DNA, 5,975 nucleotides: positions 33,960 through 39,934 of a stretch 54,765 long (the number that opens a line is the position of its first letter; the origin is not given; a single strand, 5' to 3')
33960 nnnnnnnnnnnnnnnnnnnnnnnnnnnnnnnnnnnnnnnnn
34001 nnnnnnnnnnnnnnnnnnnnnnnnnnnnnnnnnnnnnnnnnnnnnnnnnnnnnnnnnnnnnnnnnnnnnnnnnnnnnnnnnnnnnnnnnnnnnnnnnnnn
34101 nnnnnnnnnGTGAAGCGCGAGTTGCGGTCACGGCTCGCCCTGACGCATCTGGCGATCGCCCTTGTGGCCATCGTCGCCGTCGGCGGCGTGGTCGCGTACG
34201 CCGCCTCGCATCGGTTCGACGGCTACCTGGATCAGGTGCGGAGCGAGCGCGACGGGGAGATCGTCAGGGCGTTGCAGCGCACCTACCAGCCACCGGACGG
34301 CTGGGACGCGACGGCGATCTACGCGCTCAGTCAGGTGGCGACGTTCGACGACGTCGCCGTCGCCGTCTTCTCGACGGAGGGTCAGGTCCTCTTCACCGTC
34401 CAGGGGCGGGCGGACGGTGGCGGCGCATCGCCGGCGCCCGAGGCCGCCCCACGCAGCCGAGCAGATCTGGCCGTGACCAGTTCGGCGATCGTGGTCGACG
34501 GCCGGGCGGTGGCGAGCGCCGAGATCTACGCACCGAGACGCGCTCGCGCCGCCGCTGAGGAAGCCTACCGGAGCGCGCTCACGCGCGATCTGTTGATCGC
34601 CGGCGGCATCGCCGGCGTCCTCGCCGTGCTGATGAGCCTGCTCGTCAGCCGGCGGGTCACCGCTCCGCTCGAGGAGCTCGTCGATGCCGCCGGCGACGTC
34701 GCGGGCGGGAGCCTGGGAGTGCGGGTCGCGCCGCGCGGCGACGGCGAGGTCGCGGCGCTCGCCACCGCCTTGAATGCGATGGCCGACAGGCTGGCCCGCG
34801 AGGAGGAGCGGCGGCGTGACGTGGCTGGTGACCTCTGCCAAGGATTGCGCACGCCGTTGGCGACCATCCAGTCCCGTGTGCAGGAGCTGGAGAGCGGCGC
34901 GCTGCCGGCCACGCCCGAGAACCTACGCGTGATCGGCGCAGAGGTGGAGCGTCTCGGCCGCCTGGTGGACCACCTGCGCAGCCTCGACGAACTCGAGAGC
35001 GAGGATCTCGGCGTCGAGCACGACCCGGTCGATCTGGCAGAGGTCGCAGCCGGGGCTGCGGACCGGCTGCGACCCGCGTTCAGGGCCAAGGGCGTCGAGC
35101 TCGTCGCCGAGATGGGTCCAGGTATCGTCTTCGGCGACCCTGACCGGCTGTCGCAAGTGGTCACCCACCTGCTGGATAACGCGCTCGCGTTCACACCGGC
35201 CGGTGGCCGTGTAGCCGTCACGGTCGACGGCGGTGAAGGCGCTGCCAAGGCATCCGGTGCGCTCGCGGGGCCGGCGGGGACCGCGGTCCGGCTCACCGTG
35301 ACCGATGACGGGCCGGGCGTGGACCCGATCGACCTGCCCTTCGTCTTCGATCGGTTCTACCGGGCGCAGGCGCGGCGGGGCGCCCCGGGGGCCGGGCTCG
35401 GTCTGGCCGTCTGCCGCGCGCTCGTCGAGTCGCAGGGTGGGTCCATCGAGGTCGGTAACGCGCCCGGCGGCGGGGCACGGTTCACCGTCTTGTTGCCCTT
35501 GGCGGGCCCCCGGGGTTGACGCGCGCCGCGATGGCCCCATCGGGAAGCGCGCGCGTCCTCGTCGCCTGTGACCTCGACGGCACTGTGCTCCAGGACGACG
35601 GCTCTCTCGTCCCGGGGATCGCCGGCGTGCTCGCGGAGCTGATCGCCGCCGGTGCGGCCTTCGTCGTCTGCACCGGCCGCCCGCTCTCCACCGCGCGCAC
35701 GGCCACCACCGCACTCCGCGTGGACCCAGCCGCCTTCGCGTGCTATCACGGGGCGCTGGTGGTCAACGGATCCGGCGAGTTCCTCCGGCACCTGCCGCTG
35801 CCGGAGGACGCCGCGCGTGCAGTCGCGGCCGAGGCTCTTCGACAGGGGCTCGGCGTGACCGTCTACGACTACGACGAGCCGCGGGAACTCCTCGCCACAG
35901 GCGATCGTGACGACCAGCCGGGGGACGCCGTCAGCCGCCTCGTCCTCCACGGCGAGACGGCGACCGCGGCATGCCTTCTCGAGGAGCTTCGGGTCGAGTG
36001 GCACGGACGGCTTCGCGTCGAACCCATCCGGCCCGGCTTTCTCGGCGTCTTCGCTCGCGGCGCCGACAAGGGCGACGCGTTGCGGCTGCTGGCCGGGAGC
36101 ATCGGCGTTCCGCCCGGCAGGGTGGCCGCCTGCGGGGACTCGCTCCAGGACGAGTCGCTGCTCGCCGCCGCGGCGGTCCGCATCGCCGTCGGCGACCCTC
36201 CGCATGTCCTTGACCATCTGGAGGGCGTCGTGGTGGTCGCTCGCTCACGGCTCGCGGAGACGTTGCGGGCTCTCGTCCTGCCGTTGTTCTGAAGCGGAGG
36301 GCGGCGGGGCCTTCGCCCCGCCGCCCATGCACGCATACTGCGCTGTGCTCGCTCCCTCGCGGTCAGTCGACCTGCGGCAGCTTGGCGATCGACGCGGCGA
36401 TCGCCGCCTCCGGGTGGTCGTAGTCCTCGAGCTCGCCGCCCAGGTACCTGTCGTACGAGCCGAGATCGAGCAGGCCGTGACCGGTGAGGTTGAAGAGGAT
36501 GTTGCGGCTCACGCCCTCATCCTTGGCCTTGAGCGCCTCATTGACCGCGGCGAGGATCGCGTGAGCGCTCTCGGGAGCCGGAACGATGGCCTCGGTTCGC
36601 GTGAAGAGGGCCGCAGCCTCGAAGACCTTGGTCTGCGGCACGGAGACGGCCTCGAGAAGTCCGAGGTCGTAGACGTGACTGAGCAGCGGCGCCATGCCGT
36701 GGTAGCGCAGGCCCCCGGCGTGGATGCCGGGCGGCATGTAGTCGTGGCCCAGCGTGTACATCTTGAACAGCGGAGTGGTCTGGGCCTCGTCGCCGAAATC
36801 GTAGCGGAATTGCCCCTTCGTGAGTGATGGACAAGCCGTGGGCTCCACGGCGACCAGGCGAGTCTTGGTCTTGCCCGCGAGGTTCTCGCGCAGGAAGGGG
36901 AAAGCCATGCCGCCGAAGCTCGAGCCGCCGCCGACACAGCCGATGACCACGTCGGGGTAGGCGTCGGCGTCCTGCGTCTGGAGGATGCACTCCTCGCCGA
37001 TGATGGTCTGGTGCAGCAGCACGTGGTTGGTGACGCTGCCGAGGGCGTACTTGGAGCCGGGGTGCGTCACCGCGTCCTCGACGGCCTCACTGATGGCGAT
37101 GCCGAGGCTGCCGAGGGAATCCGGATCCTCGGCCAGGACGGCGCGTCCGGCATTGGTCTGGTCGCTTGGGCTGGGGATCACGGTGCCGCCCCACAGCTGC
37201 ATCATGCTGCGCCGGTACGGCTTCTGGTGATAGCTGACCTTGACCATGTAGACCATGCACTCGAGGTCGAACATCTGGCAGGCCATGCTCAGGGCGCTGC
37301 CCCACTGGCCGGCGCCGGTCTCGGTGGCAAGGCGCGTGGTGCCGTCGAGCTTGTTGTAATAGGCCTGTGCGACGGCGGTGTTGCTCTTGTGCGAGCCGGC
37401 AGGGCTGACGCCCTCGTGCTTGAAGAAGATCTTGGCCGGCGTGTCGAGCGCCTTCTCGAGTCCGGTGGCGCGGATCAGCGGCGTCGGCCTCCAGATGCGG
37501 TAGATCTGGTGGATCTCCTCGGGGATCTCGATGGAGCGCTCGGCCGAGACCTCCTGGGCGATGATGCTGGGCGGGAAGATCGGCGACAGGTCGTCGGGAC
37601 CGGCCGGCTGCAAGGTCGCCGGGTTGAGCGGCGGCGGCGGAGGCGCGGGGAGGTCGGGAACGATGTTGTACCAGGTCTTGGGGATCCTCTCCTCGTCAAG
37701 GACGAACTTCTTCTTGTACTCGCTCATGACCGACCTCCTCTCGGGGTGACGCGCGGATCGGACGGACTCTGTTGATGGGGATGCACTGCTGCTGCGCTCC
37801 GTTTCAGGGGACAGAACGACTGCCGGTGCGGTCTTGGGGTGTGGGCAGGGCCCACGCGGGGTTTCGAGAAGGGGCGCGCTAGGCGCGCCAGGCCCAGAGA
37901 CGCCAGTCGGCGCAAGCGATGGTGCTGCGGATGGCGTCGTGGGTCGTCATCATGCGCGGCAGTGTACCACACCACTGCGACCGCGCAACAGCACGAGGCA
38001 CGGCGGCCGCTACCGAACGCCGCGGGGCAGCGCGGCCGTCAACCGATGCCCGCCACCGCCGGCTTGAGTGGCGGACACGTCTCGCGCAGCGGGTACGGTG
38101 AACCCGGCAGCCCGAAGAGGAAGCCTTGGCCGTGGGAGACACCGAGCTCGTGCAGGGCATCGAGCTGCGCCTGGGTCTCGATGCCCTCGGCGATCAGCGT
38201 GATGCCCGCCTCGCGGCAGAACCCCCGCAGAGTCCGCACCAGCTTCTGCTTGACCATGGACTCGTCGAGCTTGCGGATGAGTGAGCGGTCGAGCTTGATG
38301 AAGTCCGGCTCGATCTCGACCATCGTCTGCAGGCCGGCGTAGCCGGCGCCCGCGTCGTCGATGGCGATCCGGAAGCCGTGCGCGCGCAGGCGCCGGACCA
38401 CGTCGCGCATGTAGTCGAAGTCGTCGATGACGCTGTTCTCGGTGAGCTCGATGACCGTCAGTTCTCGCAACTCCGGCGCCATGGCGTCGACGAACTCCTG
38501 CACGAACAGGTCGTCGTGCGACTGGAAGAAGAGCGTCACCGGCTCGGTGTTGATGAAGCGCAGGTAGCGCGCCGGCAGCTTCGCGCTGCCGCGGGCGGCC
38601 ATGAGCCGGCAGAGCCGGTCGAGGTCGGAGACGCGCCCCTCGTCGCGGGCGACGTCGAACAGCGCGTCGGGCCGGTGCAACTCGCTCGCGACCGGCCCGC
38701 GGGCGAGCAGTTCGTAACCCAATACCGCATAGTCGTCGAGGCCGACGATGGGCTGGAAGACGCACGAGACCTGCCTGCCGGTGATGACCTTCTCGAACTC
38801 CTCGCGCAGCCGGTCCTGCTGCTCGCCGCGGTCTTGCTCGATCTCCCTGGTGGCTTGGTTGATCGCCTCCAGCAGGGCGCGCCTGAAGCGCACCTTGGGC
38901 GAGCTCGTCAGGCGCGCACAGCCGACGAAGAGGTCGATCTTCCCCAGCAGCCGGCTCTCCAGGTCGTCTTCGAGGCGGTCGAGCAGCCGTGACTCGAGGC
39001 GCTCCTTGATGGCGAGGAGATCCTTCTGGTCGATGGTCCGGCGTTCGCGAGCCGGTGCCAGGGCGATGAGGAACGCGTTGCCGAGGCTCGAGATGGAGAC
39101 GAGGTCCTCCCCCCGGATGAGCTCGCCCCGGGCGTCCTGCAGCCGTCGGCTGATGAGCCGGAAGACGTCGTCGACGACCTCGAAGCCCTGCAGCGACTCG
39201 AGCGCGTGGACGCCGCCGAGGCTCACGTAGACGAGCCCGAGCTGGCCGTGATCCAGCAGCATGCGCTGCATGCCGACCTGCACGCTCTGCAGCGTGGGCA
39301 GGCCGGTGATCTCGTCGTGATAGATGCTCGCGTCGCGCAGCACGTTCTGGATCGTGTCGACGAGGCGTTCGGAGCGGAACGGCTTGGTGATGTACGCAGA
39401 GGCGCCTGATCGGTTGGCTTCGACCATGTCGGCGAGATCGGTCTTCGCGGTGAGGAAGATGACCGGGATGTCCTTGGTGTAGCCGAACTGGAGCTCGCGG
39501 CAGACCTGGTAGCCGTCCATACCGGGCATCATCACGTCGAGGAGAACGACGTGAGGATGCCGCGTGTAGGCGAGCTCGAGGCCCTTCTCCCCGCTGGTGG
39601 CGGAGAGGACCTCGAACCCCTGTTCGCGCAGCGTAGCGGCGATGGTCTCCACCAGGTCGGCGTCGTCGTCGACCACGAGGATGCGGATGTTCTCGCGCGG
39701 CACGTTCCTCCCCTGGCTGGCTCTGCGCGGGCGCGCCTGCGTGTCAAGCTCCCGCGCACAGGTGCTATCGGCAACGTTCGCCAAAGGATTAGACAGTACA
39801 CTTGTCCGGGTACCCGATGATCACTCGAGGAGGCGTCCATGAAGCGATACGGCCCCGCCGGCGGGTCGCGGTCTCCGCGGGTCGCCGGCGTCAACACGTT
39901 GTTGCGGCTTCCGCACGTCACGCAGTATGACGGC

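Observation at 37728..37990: Leaderless Trp-codon-rich leader peptide upstream of a stand-alone trpB2 gene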

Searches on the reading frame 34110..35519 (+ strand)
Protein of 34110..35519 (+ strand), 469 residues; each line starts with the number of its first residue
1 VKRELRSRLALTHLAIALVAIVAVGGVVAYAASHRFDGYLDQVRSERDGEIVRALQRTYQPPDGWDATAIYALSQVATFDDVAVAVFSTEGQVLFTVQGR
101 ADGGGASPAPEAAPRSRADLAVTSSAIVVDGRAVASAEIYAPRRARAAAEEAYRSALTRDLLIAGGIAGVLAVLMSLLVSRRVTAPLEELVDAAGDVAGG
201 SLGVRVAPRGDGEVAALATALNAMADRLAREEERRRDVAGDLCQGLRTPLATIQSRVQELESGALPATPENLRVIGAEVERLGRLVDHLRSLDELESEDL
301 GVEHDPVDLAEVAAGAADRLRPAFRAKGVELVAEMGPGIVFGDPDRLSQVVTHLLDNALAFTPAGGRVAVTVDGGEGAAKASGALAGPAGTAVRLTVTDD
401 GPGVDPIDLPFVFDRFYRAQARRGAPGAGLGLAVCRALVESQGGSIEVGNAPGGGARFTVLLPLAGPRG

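Call 8: search_protein_families(library=pfam, proteins=[window:34110-35519:+])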
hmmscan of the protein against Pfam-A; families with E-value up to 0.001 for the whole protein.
window:34110-35519:+ (469 aa): 3 families
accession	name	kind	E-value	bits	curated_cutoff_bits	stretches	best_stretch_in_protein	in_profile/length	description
PF02518.31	HATPase_c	-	8.4e-28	97.5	26.4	1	342-465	1-110/111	Histidine kinase-, DNA gyrase B-, and HSP90-like ATPase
PF00672.30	HAMP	-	2.8e-14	53.6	25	1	178-229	1-52/53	HAMP domain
PF00512.31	HisKA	-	1.6e-07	31.7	26.9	1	235-297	2-65/66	His Kinase A (phospho-acceptor) domain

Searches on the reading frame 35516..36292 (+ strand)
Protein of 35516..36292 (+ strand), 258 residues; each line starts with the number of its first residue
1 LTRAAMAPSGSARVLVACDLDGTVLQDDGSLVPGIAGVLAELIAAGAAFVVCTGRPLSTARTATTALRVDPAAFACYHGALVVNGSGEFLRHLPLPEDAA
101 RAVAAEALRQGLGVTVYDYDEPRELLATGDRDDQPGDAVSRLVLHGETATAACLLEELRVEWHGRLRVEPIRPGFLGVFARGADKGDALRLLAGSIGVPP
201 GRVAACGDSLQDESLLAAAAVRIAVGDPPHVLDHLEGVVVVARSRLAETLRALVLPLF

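Call 8: search_protein_families(library=pfam, proteins=[window:35516-36292:+])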
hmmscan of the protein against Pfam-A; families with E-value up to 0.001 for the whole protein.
window:35516-36292:+ (258 aa): 3 families
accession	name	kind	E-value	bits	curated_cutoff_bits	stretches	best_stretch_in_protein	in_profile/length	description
PF08282.18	Hydrolase_3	-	1.6e-24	87.5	20.9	2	16-120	1-104/255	haloacid dehalogenase-like hydrolase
PF05116.19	S6PP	-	1.1e-11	45.2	20.3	1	175-228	156-209/247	Sucrose-6F-phosphate phosphohydrolase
PF00702.32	Hydrolase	-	0.00015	22.6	26.4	0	15-219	3-190/191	haloacid dehalogenase-like hydrolase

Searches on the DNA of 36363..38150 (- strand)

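Call 4: search_rna_families(source=window, start=37600, end=38150, threshold=evalue, max_evalue=10, show_alignments=3)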
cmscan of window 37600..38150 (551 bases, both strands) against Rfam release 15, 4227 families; matches with E-value up to 10: 0.
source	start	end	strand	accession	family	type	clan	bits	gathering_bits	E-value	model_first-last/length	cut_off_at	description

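Call 37: search_rna_families(sources=[L048, L062, L063, L001, L009], threshold=gathering)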
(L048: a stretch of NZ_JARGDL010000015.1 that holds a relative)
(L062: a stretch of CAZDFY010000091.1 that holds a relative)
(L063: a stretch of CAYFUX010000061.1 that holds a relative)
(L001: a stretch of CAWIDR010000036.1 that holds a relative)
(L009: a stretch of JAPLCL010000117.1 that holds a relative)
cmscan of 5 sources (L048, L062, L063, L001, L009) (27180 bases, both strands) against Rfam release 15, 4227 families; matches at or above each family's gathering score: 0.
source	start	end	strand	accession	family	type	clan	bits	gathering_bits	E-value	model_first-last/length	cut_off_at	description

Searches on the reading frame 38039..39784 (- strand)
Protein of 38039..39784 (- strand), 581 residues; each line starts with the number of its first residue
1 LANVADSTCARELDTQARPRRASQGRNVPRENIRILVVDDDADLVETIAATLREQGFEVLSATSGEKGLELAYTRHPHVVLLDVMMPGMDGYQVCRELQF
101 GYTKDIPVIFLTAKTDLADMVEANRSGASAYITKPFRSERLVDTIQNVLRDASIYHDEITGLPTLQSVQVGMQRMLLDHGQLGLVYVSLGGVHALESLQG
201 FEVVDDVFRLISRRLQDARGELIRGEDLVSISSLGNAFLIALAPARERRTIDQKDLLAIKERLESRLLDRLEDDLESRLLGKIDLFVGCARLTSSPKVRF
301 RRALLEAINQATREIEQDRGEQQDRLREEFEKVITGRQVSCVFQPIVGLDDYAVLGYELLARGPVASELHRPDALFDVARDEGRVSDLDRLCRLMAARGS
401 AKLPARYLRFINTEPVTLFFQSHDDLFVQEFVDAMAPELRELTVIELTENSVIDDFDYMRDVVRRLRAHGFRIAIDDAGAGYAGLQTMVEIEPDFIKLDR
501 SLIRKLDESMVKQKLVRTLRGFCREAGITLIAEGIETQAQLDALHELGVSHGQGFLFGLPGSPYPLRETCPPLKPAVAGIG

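Call 7: search_protein_families(library=ncbifam, proteins=[window:38039-39784:-])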
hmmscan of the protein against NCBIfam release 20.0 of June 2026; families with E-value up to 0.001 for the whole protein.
window:38039-39784:- (581 aa): 114 families (the best 25 are shown)
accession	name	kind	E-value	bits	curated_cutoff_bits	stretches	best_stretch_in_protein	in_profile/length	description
NF052265.1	EAL_dom_RimA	equivalog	7.7e-37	126.9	430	1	338-560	16-233/248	S6 modification regulatory phosphodiesterase RimA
NF040689.1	MtrAB_MtrA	equivalog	5e-32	111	300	1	35-158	1-122/219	MtrAB system response regulator MtrA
NF045944.1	ResRegRpaBCyano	equivalog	3.5e-29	101.8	330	1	36-170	1-133/229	response regulator transcription factor RpaB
NF052596.1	RR_EAL_PvrR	equivalog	4.6e-28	98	580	2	302-558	118-377/398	response regulator cyclic di-GMP phosphodiesterase PvrR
NF040534.1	resp_reg_YycF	equivalog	1.5e-27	96.4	340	1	34-153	2-119/231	response regulator YycF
NF041733.1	resp_reg_CseB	equivalog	1.9e-27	96.1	350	1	34-157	2-123/228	two-component system response regulator CseB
TIGR02154.1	PhoB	equivalog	2e-27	96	296.2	1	33-153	3-124/226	phosphate regulon transcriptional regulator PhoB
NF007135.0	PRK09581.1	equivalog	2.7e-27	95.7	474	1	34-152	4-123/457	PleD family two-component system response regulator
NF053854.1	RespRegPhoBBctds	equivalog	1.7e-26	93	270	1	35-155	1-121/225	two-component system response regulator PhoB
NF045675.1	PhdiestaseDibA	equivalog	2.1e-26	92.5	980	1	322-560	374-615/623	phosphodiesterase DibA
NF007005.1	PRK09468.1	equivalog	1.2e-25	90.3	331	1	31-178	2-145/237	osmolarity response regulator transcription factor OmpR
NF052458.1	PhdiestGepA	equivalog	1e-24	86.8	1200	1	322-560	588-831/840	phosphodiesterase GepA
NF007474.0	PRK10060.1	equivalog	2.2e-24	85.6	782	1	331-560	414-644/663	cyclic di-GMP phosphodiesterase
NF053781.1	cdiGMPphdstlr2612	equivalog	2.5e-24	85.1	1600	1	325-563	1015-1258/1268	Tlr1612 family c-di-GMP phosphodiesterase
NF033120.0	vanR_FM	exception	1.5e-23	83.7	460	1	32-151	3-120/231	vancomycin resistance response regulator transcription factor, VanR-F/VanR-M family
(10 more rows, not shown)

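Call 8: search_protein_families(library=pfam, proteins=[window:38039-39784:-])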
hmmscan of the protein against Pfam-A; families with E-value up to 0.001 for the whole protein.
window:38039-39784:- (581 aa): 2 families
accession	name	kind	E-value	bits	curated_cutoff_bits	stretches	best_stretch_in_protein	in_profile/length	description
PF00563.25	EAL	-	1.2e-45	156.2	31.3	1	329-560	3-236/236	EAL domain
PF00072.30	Response_reg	-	3.2e-30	105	30.2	1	35-145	1-110/111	Response regulator receiver domain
